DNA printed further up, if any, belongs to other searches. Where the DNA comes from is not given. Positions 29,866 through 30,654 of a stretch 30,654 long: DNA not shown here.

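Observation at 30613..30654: NrfA with EYYC instead of EYYF: possible Tyr-Cys cross-link in a pentaheme-type enzyme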

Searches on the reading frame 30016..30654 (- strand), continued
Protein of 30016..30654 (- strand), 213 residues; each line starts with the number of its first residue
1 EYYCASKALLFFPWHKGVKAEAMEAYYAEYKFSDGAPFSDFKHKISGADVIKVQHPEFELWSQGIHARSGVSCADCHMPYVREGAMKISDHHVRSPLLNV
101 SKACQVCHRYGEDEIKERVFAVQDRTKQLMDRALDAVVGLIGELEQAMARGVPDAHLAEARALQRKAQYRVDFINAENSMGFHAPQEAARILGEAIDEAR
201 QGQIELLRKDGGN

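Call 8: find_homologous_proteins(query=window:30016-30654:-, max_evalue=1e-20)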
Query window:30016-30654:- (213 aa): 4155 proteins with E <= 1e-20 among 4626 candidates; the best 120 are listed.
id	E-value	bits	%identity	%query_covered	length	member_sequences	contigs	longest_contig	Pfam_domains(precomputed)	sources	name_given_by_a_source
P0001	9.0e-104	364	75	98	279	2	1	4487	PF02335.21,PF14522.12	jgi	jgi:nitrite reductase (cytochrome c-552)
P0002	5.7e-102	358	74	98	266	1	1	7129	PF02335.21,PF14522.12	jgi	jgi:nitrite reductase (cytochrome c-552)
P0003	1.8e-100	353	74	98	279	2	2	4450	PF02335.21,PF14522.12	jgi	-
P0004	1.0e-96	341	73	98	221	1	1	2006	PF02335.21,PF14522.12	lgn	-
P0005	1.3e-94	334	69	98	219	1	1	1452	PF02335.21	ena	-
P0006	2.4e-94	333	71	96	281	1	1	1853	PF02335.21,PF14522.12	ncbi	-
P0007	2.0e-93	330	70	97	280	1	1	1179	PF02335.21,PF14522.12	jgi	jgi:nitrite reductase (cytochrome c-552)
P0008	3.0e-93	329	70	97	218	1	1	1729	PF02335.21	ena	-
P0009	9.2e-93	328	69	98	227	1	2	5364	PF02335.21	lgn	-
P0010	2.0e-92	327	70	97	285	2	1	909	PF02335.21,PF14522.12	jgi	jgi:nitrite reductase (cytochrome c-552)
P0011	2.8e-92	326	70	97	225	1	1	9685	PF02335.21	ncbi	-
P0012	2.8e-92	326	69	100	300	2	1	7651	PF02335.21,PF14522.12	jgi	-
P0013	2.9e-92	326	69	97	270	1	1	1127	PF02335.21,PF14522.12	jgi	jgi:nitrite reductase (cytochrome c-552)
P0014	3.4e-92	326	69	97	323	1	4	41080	PF02335.21,PF14522.12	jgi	jgi:nitrite reductase (cytochrome c-552)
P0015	4.1e-92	326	69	99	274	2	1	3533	PF02335.21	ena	-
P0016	6.5e-92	325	67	97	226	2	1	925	PF02335.21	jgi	jgi:nitrite reductase (cytochrome c-552)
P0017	2.6e-91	323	69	97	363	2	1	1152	PF14537.12,PF02335.21,PF14522.12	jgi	jgi:nitrite reductase (cytochrome c-552)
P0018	3.4e-91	323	69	97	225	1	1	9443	PF02335.21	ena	-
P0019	3.4e-91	323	69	96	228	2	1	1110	PF02335.21,PF14522.12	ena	-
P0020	8.1e-91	321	69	97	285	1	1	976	PF02335.21,PF14522.12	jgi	jgi:nitrite reductase (cytochrome c-552)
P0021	2.4e-90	320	67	100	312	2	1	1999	PF02335.21,PF14522.12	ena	-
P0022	2.8e-90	320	68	98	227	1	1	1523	PF02335.21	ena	-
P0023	3.9e-90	319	67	98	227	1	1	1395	PF02335.21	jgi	jgi:nitrite reductase (cytochrome c-552)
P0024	6.3e-90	319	70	96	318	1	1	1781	PF02335.21,PF14522.12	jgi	jgi:nitrite reductase (cytochrome c-552)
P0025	2.0e-89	317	68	97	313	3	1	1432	PF02335.21,PF14522.12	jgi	jgi:nitrite reductase (cytochrome c-552)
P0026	2.7e-89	316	67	97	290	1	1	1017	PF02335.21,PF14522.12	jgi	-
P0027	2.9e-89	316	67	97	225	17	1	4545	PF02335.21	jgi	jgi:nitrite reductase (cytochrome c-552)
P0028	3.1e-89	316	66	97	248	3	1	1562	PF02335.21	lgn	-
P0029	6.5e-89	315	65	98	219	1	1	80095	PF02335.21,PF14522.12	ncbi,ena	-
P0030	1.0e-88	315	68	95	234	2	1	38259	PF02335.21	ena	-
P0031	1.3e-88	314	66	98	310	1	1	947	PF02335.21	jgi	jgi:nitrite reductase (cytochrome c-552)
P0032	1.5e-88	314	67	100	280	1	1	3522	PF02335.21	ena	-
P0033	1.8e-88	314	67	96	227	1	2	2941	PF02335.21,PF14522.12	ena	-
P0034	1.8e-88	314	65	100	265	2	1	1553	PF02335.21,PF14522.12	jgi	jgi:nitrite reductase (cytochrome c-552)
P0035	2.4e-88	313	67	98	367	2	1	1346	PF14537.12,PF13435.12,PF02335.21,PF14522.12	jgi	jgi:nitrite reductase (cytochrome c-552)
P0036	2.4e-88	313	67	97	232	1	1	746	PF02335.21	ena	-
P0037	4.4e-88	312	67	99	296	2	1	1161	PF02335.21,PF14522.12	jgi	jgi:nitrite reductase (cytochrome c-552)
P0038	6.0e-88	312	67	98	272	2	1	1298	PF02335.21,PF14522.12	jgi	jgi:nitrite reductase (cytochrome c-552)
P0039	6.7e-88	312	69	97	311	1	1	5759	PF02335.21,PF14522.12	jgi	jgi:nitrite reductase (cytochrome c-552)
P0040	7.8e-88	312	68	96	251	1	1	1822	PF02335.21,PF14522.12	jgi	jgi:nitrite reductase (cytochrome c-552)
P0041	8.6e-88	312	64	99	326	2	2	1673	PF02335.21,PF14522.12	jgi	-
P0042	9.0e-88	311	66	97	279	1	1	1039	PF02335.21,PF14522.12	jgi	jgi:nitrite reductase (cytochrome c-552)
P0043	1.2e-87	311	66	97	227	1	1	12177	PF02335.21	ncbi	-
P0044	1.5e-87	311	64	99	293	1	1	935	PF02335.21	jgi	jgi:nitrite reductase (cytochrome c-552)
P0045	1.7e-87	311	66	100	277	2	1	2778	PF02335.21,PF14522.12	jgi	-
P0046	6.4e-87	309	68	97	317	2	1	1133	PF02335.21,PF14522.12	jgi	jgi:nitrite reductase (cytochrome c-552)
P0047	9.0e-87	308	66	97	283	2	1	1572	PF02335.21,PF14522.12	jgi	jgi:nitrite reductase (cytochrome c-552)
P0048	1.6e-86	307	67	97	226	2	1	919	PF02335.21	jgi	-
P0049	2.1e-86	307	67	97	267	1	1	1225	PF02335.21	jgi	jgi:nitrite reductase (cytochrome c-552)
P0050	2.8e-86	307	67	96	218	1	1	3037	PF02335.21,PF14522.12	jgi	jgi:nitrite reductase (cytochrome c-552)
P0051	9.3e-86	305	66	98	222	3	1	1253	PF02335.21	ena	-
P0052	9.6e-86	305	64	97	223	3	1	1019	PF02335.21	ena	-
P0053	1.9e-85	304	65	98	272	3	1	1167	PF02335.21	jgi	jgi:nitrite reductase (cytochrome c-552)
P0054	2.5e-85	303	63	99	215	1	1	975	PF02335.21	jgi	jgi:nitrite reductase (cytochrome c-552)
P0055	4.3e-85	303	65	98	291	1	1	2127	PF02335.21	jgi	jgi:nitrite reductase (cytochrome c-552)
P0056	6.4e-85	302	65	97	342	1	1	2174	PF02335.21,PF14522.12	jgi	jgi:nitrite reductase (cytochrome c-552)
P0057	7.3e-85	302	65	96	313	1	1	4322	PF02335.21,PF14522.12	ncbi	ncbi:MAG: cytochrome c nitrite and sulfite reductase catalytic subunit, partial [Candidatus Hydrogen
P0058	7.8e-85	302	62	100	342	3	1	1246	PF02335.21,PF14522.12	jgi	jgi:nitrite reductase (cytochrome c-552)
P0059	9.2e-85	302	65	97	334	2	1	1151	PF02335.21,PF14522.12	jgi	jgi:nitrite reductase (cytochrome c-552)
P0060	9.3e-85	302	65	96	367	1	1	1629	PF02335.21,PF14522.12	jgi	jgi:nitrite reductase (cytochrome c-552)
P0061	1.0e-84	301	66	99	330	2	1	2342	PF02335.21,PF14522.12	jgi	jgi:nitrite reductase (cytochrome c-552)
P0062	1.5e-84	301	66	96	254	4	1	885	PF02335.21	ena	-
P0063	1.9e-84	301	64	97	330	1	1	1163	PF02335.21,PF14522.12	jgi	jgi:nitrite reductase (cytochrome c-552)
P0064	2.2e-84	300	64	98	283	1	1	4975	PF02335.21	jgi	jgi:nitrite reductase (cytochrome c-552)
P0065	2.9e-84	300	65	96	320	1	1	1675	PF02335.21,PF14522.12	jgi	jgi:nitrite reductase (cytochrome c-552)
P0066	3.2e-84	300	66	97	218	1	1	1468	PF02335.21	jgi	jgi:nitrite reductase (cytochrome c-552)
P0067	3.4e-84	300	64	96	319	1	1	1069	PF02335.21,PF14522.12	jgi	jgi:nitrite reductase (cytochrome c-552)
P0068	5.3e-84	299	64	98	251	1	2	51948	PF02335.21,PF14522.12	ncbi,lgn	-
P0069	8.0e-84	299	64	98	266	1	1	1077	PF02335.21,PF14522.12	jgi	jgi:nitrite reductase (cytochrome c-552)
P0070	1.1e-83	298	66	96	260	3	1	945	PF02335.21,PF14522.12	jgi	jgi:nitrite reductase (cytochrome c-552)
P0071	1.2e-83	298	65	98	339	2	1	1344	PF02335.21,PF14522.12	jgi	jgi:nitrite reductase (cytochrome c-552)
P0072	1.3e-83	298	65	100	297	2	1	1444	PF02335.21,PF14522.12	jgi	jgi:nitrite reductase (cytochrome c-552)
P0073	1.6e-83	298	63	100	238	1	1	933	PF02335.21,PF14522.12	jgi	jgi:nitrite reductase (cytochrome c-552)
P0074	1.9e-83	297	65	97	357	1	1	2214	PF03264.20,PF02335.21,PF14522.12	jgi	jgi:nitrite reductase (cytochrome c-552)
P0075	2.2e-83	297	64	97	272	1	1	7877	PF02335.21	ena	-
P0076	2.6e-83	297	64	96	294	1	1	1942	PF02335.21,PF14522.12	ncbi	-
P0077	3.0e-83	297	64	97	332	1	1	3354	PF02335.21,PF14522.12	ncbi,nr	ncbi:MAG TPA: ammonia-forming cytochrome c nitrite reductase subunit c552, partial [Polyangiaceae ba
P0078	3.8e-83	296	62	98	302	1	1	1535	PF02335.21,PF14522.12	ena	-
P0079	3.8e-83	296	62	96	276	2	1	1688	PF02335.21,PF14522.12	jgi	jgi:nitrite reductase (cytochrome c-552)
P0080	4.5e-83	296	66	94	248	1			PF02335.21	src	-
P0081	7.6e-83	295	62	98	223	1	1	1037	PF02335.21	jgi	jgi:nitrite reductase (cytochrome c-552)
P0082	7.9e-83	295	64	96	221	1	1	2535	PF02335.21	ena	-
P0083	8.1e-83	295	62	99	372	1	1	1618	PF02335.21,PF14522.12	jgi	jgi:nitrite reductase (cytochrome c-552)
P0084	1.1e-82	295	63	96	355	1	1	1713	PF02335.21,PF14522.12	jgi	jgi:nitrite reductase (cytochrome c-552)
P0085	1.1e-82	295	64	100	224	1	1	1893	PF02335.21,PF14522.12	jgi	jgi:nitrite reductase (cytochrome c-552)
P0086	1.2e-82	295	63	98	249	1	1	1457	PF02335.21,PF14522.12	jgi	jgi:nitrite reductase (cytochrome c-552)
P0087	1.5e-82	294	62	98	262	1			PF02335.21,PF14522.12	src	-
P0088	1.6e-82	294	66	92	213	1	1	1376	PF02335.21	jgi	-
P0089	1.8e-82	294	63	96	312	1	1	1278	PF02335.21,PF14522.12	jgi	jgi:nitrite reductase (cytochrome c-552)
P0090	1.9e-82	294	64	98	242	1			PF02335.21,PF14522.12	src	-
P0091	2.0e-82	294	64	97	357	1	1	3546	PF14537.12,PF02335.21,PF14522.12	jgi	jgi:nitrite reductase (cytochrome c-552)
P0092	2.1e-82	294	62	96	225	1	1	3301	PF02335.21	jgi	jgi:nitrite reductase (cytochrome c-552)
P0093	2.4e-82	294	64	97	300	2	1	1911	PF02335.21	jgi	jgi:nitrite reductase (cytochrome c-552)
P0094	2.8e-82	294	61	100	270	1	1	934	PF02335.21,PF14522.12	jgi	jgi:nitrite reductase (cytochrome c-552)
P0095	2.9e-82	293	64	96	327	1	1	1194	PF02335.21,PF14522.12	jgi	jgi:nitrite reductase (cytochrome c-552)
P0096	3.2e-82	293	63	98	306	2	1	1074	PF02335.21,PF14522.12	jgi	jgi:nitrite reductase (cytochrome c-552)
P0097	3.9e-82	293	63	96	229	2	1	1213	PF02335.21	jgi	jgi:nitrite reductase (cytochrome c-552)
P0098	4.2e-82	293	61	98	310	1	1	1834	PF02335.21,PF14522.12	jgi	-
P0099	4.5e-82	293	64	96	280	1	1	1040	PF02335.21,PF14522.12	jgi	jgi:nitrite reductase (cytochrome c-552)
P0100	5.1e-82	293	64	96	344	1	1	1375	PF02335.21,PF14522.12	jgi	jgi:nitrite reductase (cytochrome c-552)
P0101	5.1e-82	293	64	97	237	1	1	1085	PF02335.21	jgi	jgi:nitrite reductase (cytochrome c-552)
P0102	5.4e-82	293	63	98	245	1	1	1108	PF02335.21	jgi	jgi:nitrite reductase (cytochrome c-552)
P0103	5.8e-82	292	62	100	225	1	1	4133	PF02335.21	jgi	-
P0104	5.8e-82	292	63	96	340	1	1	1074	PF02335.21,PF14522.12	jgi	jgi:nitrite reductase (cytochrome c-552)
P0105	6.4e-82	292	60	100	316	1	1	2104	PF02335.21,PF14522.12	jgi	jgi:nitrite reductase (cytochrome c-552)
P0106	6.6e-82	292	63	99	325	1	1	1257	PF02335.21,PF14522.12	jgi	jgi:nitrite reductase (cytochrome c-552)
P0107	7.0e-82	292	67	96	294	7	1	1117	PF02335.21,PF14522.12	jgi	jgi:nitrite reductase (cytochrome c-552)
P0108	9.6e-82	292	63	96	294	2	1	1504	PF02335.21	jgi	jgi:nitrite reductase (cytochrome c-552)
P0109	1.3e-81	291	64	98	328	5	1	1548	PF02335.21,PF14522.12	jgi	jgi:nitrite reductase (cytochrome c-552)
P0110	1.5e-81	291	64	97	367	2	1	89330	PF02335.21,PF14522.12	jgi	jgi:nitrite reductase (cytochrome c-552)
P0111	1.6e-81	291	62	100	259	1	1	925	PF02335.21,PF14522.12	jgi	-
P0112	1.9e-81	291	62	96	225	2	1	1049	PF02335.21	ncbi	-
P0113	2.2e-81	291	64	95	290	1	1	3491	PF02335.21,PF14522.12,PF22113.2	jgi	jgi:nitrite reductase (cytochrome c-552)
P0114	2.4e-81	290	63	96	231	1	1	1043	PF02335.21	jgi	jgi:nitrite reductase (cytochrome c-552)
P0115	2.5e-81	290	64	97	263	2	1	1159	PF02335.21,PF14522.12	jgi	jgi:nitrite reductase (cytochrome c-552)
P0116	2.6e-81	290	63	97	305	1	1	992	PF02335.21,PF14522.12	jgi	-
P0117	2.7e-81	290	63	96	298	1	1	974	PF03264.20,PF02335.21,PF14522.12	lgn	-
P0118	2.8e-81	290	63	96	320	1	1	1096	PF02335.21,PF14522.12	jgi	jgi:nitrite reductase (cytochrome c-552)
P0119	3.3e-81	290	64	97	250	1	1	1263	PF02335.21,PF14522.12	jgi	jgi:nitrite reductase (cytochrome c-552)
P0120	3.3e-81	290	62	99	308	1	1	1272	PF02335.21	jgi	jgi:nitrite reductase (cytochrome c-552)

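Call 10: find_related_loci(query=window:30016-30654:-, collection=genome_contigs, flank=6000)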
Query window:30016-30654:- (213 aa) in genome_contigs; peptide patterns used: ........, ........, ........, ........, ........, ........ (x = any residue, [..] = any of these).
600 stretches matched a pattern (row limit reached: there are more); 596 encode a relative of the query (tblastn E <= 1e-3); the best 80 are kept; 80 distinct loci.
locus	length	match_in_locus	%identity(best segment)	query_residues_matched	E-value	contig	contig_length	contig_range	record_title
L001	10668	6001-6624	75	1-208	2e-106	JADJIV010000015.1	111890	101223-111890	MAG: bacterium isolate Ejby_18-Q3-R6-50_BAT3C.246 tig00007981-10-1122160, whole genome shotgun sequence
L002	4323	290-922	70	1-211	8e-105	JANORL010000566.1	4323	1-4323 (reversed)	MAG: Polyangiaceae bacterium isolate VAR_4_metabat_184 VAR_4_k141_798619, whole genome shotgun sequence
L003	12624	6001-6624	72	1-208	2e-104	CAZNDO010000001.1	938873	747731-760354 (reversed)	MAG TPA_asm: uncultured Gemmatimonadota bacterium isolate binchicken_co242_78 genome assembly, contig: NODE_10_length_93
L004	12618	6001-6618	72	1-206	8e-100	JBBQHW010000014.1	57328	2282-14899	MAG: Holophagales bacterium isolate Co_metawrap_879 Cmw_879_k141_15126884_length_57328_cov_18.9975, whole genome shotgun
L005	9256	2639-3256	70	1-206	2e-98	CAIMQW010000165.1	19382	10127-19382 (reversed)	MAG: uncultured Holophagaceae bacterium isolate Umea3p4_bin-0652 genome assembly, contig: bin-0652:165/362, whole genome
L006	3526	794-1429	65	1-212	8e-98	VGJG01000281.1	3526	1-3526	MAG: Candidatus Aminicenantes bacterium isolate M_DeepCast_400m_m2_293 M_DeepCast_400m_m2_293_Ga0194112_10064369, whole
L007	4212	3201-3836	67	1-212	1e-96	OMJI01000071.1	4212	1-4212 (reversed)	Verrucomicrobia bacterium isolate AM_0936 genome assembly, contig: k99_191404, whole genome shotgun sequence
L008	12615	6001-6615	70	2-206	8e-96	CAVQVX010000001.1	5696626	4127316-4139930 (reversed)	MAG: uncultured Holophagaceae bacterium isolate MFD00082.bin.2.93 genome assembly, contig: contig_1003, whole genome sho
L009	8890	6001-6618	67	1-206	5e-95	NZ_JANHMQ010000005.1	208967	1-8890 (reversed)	Geothrix fuzhouensis strain SG12 Scaffold5, whole genome shotgun sequence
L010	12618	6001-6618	67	1-206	6e-93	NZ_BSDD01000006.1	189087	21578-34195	Geothrix rubra strain Red803 sequence06, whole genome shotgun sequence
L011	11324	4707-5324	67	1-206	7e-93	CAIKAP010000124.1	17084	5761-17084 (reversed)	MAG: uncultured Verrucomicrobia bacterium isolate AM-2014_bin-2847 genome assembly, contig: bin-2847:124/242, whole geno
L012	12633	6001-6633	65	1-211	2e-91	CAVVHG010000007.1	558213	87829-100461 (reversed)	MAG: uncultured Acidobacteriota bacterium isolate MFD02979.bin.1.139 genome assembly, contig: contig_41254, whole genome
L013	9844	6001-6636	63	1-209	3e-90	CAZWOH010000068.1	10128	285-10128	MAG TPA_asm: uncultured Planctomycetales bacterium isolate binchicken_co346_31 genome assembly, contig: NODE_1859_length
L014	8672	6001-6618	64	1-206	7e-90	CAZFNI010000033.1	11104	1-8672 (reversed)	MAG TPA_asm: uncultured Planctomycetales bacterium isolate SRP342105_co1_465 genome assembly, contig: NODE_8080_length_1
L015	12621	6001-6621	63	1-207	1e-88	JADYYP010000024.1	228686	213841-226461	MAG: Planctomycetota bacterium isolate SJ533 c_000000737575, whole genome shotgun sequence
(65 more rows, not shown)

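Call 46: search_solved_structures(query=L001:5376-6648:+, max_evalue=1e-10, show_alignments=5)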
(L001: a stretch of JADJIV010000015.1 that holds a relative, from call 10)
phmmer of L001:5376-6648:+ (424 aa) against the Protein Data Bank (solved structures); distinct sequences matched with E-value up to 1e-10: 0.
